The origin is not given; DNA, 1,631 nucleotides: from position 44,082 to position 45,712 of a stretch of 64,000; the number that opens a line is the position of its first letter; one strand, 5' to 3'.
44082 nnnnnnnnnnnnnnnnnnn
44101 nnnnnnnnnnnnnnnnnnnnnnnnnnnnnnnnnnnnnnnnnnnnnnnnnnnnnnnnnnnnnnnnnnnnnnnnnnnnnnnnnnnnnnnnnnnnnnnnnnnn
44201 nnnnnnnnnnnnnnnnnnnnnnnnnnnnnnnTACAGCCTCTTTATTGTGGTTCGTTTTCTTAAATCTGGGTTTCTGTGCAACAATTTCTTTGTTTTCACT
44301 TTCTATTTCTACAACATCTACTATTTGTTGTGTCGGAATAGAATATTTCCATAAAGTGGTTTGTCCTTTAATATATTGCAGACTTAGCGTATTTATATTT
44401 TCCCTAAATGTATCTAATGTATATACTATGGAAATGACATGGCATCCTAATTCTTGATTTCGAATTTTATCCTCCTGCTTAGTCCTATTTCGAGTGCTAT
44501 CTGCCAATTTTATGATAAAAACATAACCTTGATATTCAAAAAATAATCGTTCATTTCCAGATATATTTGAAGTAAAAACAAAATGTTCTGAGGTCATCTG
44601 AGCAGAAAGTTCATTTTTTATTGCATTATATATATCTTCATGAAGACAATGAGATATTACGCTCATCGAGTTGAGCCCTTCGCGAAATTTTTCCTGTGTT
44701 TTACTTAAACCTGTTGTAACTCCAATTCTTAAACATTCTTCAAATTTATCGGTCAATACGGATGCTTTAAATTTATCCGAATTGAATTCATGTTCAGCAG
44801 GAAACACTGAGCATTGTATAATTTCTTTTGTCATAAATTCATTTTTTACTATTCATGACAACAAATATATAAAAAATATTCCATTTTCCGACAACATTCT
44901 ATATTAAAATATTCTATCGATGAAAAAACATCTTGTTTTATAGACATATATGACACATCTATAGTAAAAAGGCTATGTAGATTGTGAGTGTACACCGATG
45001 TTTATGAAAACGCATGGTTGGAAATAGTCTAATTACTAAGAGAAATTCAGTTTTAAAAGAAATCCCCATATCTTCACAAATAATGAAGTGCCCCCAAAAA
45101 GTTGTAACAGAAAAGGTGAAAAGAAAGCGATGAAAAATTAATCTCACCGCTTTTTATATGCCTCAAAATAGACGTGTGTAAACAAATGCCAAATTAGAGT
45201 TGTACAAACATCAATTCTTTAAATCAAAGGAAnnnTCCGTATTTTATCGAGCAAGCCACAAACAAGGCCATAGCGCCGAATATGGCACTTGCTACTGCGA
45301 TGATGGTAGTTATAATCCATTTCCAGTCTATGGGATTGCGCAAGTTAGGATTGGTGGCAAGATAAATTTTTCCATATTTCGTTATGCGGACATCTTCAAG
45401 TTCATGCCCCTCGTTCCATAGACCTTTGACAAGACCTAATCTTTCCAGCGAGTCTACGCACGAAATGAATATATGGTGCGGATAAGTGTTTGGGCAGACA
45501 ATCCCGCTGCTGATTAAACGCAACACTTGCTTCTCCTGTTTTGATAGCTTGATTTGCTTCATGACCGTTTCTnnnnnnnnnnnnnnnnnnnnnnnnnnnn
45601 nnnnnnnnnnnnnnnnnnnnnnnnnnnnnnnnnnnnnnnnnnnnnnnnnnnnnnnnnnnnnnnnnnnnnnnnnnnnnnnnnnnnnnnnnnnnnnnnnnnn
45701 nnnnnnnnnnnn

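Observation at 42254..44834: AT-rich three-gene island: unknown protein, HTH-ImmA(M78) fusion, AbiTii-like protein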

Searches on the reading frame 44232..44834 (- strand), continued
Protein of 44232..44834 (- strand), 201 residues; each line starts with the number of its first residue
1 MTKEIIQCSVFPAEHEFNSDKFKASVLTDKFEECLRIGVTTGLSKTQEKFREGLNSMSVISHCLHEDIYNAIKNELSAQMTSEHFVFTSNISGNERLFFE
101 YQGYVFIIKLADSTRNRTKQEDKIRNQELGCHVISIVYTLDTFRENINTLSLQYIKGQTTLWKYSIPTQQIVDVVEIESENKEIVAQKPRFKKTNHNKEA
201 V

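Call 85: fold_search(model_id=the predicted structure, library=viral)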
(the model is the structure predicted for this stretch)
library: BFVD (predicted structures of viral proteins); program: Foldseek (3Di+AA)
matches with E <= 10: 430; with E <= 0.001: 0
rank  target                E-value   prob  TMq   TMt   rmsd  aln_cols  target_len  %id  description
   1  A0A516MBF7            1.8e-02  0.82  0.32  0.28   7.7       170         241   13  (no name in the UniProt tables at hand)
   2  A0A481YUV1            2.0e-02  0.85  0.28  0.12   7.0       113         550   13  Restriction endonuclease [Marseillevirus LCMAC102]
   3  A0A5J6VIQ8            3.4e-02  0.13  0.14  0.10  14.7       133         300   12  Uncharacterized protein [Megaviridae environmental sample]
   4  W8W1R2                4.1e-02  0.63  0.26  0.19   8.2       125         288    6  Zinc-ribbon-containing protein [Invertebrate iridescent virus 30]
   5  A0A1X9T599            4.3e-02  0.44  0.17  0.12   7.0        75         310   15  Uncharacterized protein [Ranid herpesvirus 3]
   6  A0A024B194            5.9e-02  0.13  0.14  0.10  14.1       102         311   12  Exopolyphosphatase [Bacillus phage Hakuna]
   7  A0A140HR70            6.7e-02  0.13  0.18  0.08  16.0       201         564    9  IE-1 [Lymantria dispar multicapsid nuclear polyhedrosis virus]
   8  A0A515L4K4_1          6.7e-02  0.13  0.20  0.05  19.9       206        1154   12  RNA-directed RNA polymerase L [Jujube yellow mottle-associated virus]
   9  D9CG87                7.1e-02  0.51  0.29  0.27  11.6       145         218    9  (no name in the UniProt tables at hand)
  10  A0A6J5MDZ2            9.1e-02  0.47  0.22  0.32   5.3        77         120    8  VRR-NUC domain containing protein [uncultured Caudovirales phage]
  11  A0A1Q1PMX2            1.0e-01  0.38  0.24  0.13   8.8       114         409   10  (no name in the UniProt tables at hand)
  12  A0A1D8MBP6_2          1.0e-01  0.13  0.17  0.04  20.4       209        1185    9  Polyprotein (Fragment) [Ceratobasidium endornavirus H]
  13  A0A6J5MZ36            1.2e-01  0.11  0.14  0.09  17.2       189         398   12  PD-(D/E)XK nuclease superfamily [uncultured Caudovirales phage]
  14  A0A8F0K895            1.2e-01  0.18  0.17  0.16  12.1       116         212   12  (no name in the UniProt tables at hand)
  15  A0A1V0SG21            1.3e-01  0.18  0.21  0.09  15.4       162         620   14  Collagen triple helix repeat motif-containing protein [Hokovirus HKV1]
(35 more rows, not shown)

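Call 86: search_protein_families(library=padloc, proteins=[L033:3807-4868:+, L033:4855-6342:+, L025:7765-9528:+, L009:7675-8553:+, L009:8553-9476:+, L009:9574-10389:+], max_evalue=0.001)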
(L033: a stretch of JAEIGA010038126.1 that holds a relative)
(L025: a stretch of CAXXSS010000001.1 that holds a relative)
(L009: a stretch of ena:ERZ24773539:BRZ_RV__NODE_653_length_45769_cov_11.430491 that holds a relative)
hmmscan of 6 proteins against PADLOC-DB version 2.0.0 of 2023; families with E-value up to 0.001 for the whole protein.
L033:3807-4868:+ (354 aa): 30 families (the best 25 are shown)
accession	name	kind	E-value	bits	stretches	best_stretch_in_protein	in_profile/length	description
PDLC04780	PDC-M71A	-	1.5e-127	423.8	1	3-348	7-350/352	-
PDLC04138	mad6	-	3e-15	54.2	1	102-225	116-240/659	mads_6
PDLC03920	MkoA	-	1.1e-12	45.2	1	78-322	53-272/1112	-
PDLC04047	PD-T4-6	-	3.5e-12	44.1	1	74-186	50-157/327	-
PDLC04042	PD-T4-6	-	5.5e-11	40.6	1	96-191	69-160/292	-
PDLC04060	PD-T4-6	-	7.8e-10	36.2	1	98-191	70-159/486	-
PDLC04043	PD-T4-6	-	1.9e-09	35.1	1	116-190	89-165/452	-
PDLC04053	PD-T4-6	-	3.5e-09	34.5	1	118-191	85-162/311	-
PDLC02375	Stk2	-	1.5e-08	31.8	1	120-188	197-264/500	-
PDLC04057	PD-T4-6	-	3.4e-08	30.9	1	116-189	82-157/443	-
PDLC04039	PD-T4-6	-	4.1e-08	30.7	1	97-188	75-162/458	-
PDLC04054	PD-T4-6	-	4.8e-08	30.8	1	117-189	86-160/347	-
PDLC04044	PD-T4-6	-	4.7e-07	27.3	1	118-215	114-214/372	-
PDLC04062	PD-T4-6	-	7.5e-07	26.5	1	145-229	141-226/450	-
PDLC04048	PD-T4-6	-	8.3e-07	26.7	1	118-188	87-159/354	-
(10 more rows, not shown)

L033:4855-6342:+ (496 aa): 2 families
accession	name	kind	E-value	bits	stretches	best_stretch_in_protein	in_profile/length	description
PDLC04781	PDC-M71B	-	5.3e-155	515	1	1-494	1-509/515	-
PDLC04782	PDC-M71B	-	4.2e-37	126.1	1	7-473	7-477/525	-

L025:7765-9528:+ (588 aa): 13 families
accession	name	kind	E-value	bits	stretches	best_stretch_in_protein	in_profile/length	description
PDLC05061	PDC-S65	-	2.7e-178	593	1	2-584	15-589/592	-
PDLC05060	PDC-S65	-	1.7e-92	308.9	1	80-582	4-499/503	-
PDLC02419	Aga_SIR2-PNTD1-PNTD2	-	1.4e-24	84.7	1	20-216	8-212/558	Class I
PDLC02420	Aga_SIR2-PNTD1-PNTD2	-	1.3e-21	74.6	1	11-284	13-301/1010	Class I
PDLC02401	Aga_SIR2-PNTD1-PNTD2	-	5.1e-18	63.1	1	107-216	74-185/524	Class I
PDLC02384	pAgo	-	1.4e-16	57.9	1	18-225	20-234/1030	-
PDLC02402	Aga_SIR2-PNTD1-PNTD2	-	2.1e-10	37.4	1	21-215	16-216/876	Class I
PDLC04082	SIR2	-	4.5e-09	33.7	1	22-148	20-150/345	-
PDLC04087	SIR2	-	1.4e-08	32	1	21-148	20-154/343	-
PDLC00409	ThsA1|ThsA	-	1.8e-07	28.8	1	104-180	86-156/242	STALD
PDLC00407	ThsA1|ThsA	-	4.7e-06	23.5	1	103-177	84-152/478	STALD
PDLC04093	SIR2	-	0.00024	18.2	0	20-60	25-64/395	-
PDLC04091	SIR2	-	0.00038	17.8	1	21-147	19-149/345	-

L009:7675-8553:+ (293 aa): 1 family
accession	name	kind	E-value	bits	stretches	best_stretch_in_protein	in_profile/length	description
PDLC01079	C3a159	-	1.3e-10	39.4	1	20-162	19-156/265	methyl transferase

L009:8553-9476:+ (308 aa): 1 family
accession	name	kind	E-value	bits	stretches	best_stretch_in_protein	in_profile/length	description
PDLC03815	RTasDUF1848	-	4e-50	168.9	1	1-266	1-241/242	DRT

L009:9574-10389:+ (272 aa): 1 family
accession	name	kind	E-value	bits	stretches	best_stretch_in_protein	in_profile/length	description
PDLC01079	C3a159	-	9e-10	36.7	1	30-228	49-242/265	methyl transferase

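Call 87: search_protein_families(library=pfam, proteins=[L033:3807-4868:+, L033:4855-6342:+, L025:7765-9528:+], max_evalue=0.01)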
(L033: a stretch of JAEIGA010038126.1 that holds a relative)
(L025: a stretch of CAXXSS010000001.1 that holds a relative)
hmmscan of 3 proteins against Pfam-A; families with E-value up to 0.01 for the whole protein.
L033:3807-4868:+ (354 aa): 2 families
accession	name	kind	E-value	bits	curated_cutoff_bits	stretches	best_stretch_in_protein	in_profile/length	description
PF00069.31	Pkinase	-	2.7e-14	53.7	31.7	1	78-320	43-257/263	Protein kinase domain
PF07714.23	PK_Tyr_Ser-Thr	-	9.5e-09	35.4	23.1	1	71-225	34-188/258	Protein tyrosine and serine/threonine kinase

L033:4855-6342:+ (496 aa): 4 families
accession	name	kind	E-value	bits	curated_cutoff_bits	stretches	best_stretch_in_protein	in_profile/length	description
PF14559.12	TPR_19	-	3.2e-07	31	25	0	144-194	4-54/68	Tetratricopeptide repeat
PF07719.23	TPR_2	-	0.001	19.4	27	0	134-163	4-33/34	Tetratricopeptide repeat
PF13431.12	TPR_17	-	0.0044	17.6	24.4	0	354-384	3-33/34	Tetratricopeptide repeat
PF13424.12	TPR_12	-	0.0053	17.4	30.1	0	127-158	41-72/77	Tetratricopeptide repeat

L025:7765-9528:+ (588 aa): 4 families
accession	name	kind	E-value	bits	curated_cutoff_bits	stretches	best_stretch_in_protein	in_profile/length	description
PF13289.12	SIR2_2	-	3.1e-07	31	24.5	1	128-216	2-92/141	SIR2-like domain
PF02146.23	SIR2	-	0.00012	22.5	24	0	99-141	51-93/180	Sir2 family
PF17334.7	CsgA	-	0.0034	18.6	25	0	316-379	19-76/83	Minor curli fiber component A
PF14676.12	FANCI_S2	-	0.0045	17.6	37.8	0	324-409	24-109/156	FANCI solenoid 2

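Call 89: search_dna_similar(query=window:44232-44834:-, collection=phages, mode=protein, max_rows=10, max_evalue=0.001)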
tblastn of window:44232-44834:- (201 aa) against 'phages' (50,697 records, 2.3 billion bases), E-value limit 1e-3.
No match.

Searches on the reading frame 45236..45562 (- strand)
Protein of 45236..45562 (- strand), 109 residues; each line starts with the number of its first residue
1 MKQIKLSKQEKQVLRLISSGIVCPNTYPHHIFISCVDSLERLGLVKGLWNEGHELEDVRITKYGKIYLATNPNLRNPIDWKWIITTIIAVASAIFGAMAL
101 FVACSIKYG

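Call 3: search_protein_families(library=pfam, proteins=[window:45236-45562:-], max_evalue=0.01)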
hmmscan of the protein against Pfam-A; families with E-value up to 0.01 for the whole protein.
window:45236-45562:- (109 aa): 1 family
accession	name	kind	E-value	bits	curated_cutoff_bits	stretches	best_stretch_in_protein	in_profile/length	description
PF20096.4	DUF6486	-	0.0081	16.2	22.7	0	79-97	5-23/31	Family of unknown function (DUF6486)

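Call 68: find_related_loci(query=window:45236-45562:-, collection=viral_contigs, flank=8000)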
Query window:45236-45562:- (109 aa) in viral_contigs; peptide patterns used: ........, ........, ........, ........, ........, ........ (x = any residue, [..] = any of these).
95 stretches matched a pattern; 54 encode a relative of the query (tblastn E <= 1e-3); 54 distinct loci.
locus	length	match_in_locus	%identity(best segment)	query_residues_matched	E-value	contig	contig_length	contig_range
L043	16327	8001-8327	100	1-109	9e-72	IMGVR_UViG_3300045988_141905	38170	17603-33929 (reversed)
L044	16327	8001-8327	100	1-109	9e-72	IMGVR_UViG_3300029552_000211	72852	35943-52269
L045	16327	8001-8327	99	1-109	1e-71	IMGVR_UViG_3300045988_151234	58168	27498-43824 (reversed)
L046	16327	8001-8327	99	1-109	1e-71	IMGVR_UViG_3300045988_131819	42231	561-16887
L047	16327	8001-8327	99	1-109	1e-71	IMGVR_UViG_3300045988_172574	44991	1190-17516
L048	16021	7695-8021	99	1-109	1e-71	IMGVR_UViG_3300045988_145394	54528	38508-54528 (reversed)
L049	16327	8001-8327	100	1-109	9e-72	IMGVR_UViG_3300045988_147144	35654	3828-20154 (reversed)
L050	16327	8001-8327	99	1-109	1e-71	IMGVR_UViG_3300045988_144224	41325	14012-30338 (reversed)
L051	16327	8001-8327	100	1-109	9e-72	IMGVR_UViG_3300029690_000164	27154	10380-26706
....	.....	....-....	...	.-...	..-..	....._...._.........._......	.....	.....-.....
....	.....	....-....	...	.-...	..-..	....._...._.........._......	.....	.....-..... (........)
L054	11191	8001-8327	100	1-109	9e-72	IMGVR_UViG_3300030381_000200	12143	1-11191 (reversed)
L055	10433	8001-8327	99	1-109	1e-71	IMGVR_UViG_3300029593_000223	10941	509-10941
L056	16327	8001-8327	100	1-109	9e-72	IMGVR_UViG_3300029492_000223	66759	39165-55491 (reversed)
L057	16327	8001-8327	100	1-109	9e-72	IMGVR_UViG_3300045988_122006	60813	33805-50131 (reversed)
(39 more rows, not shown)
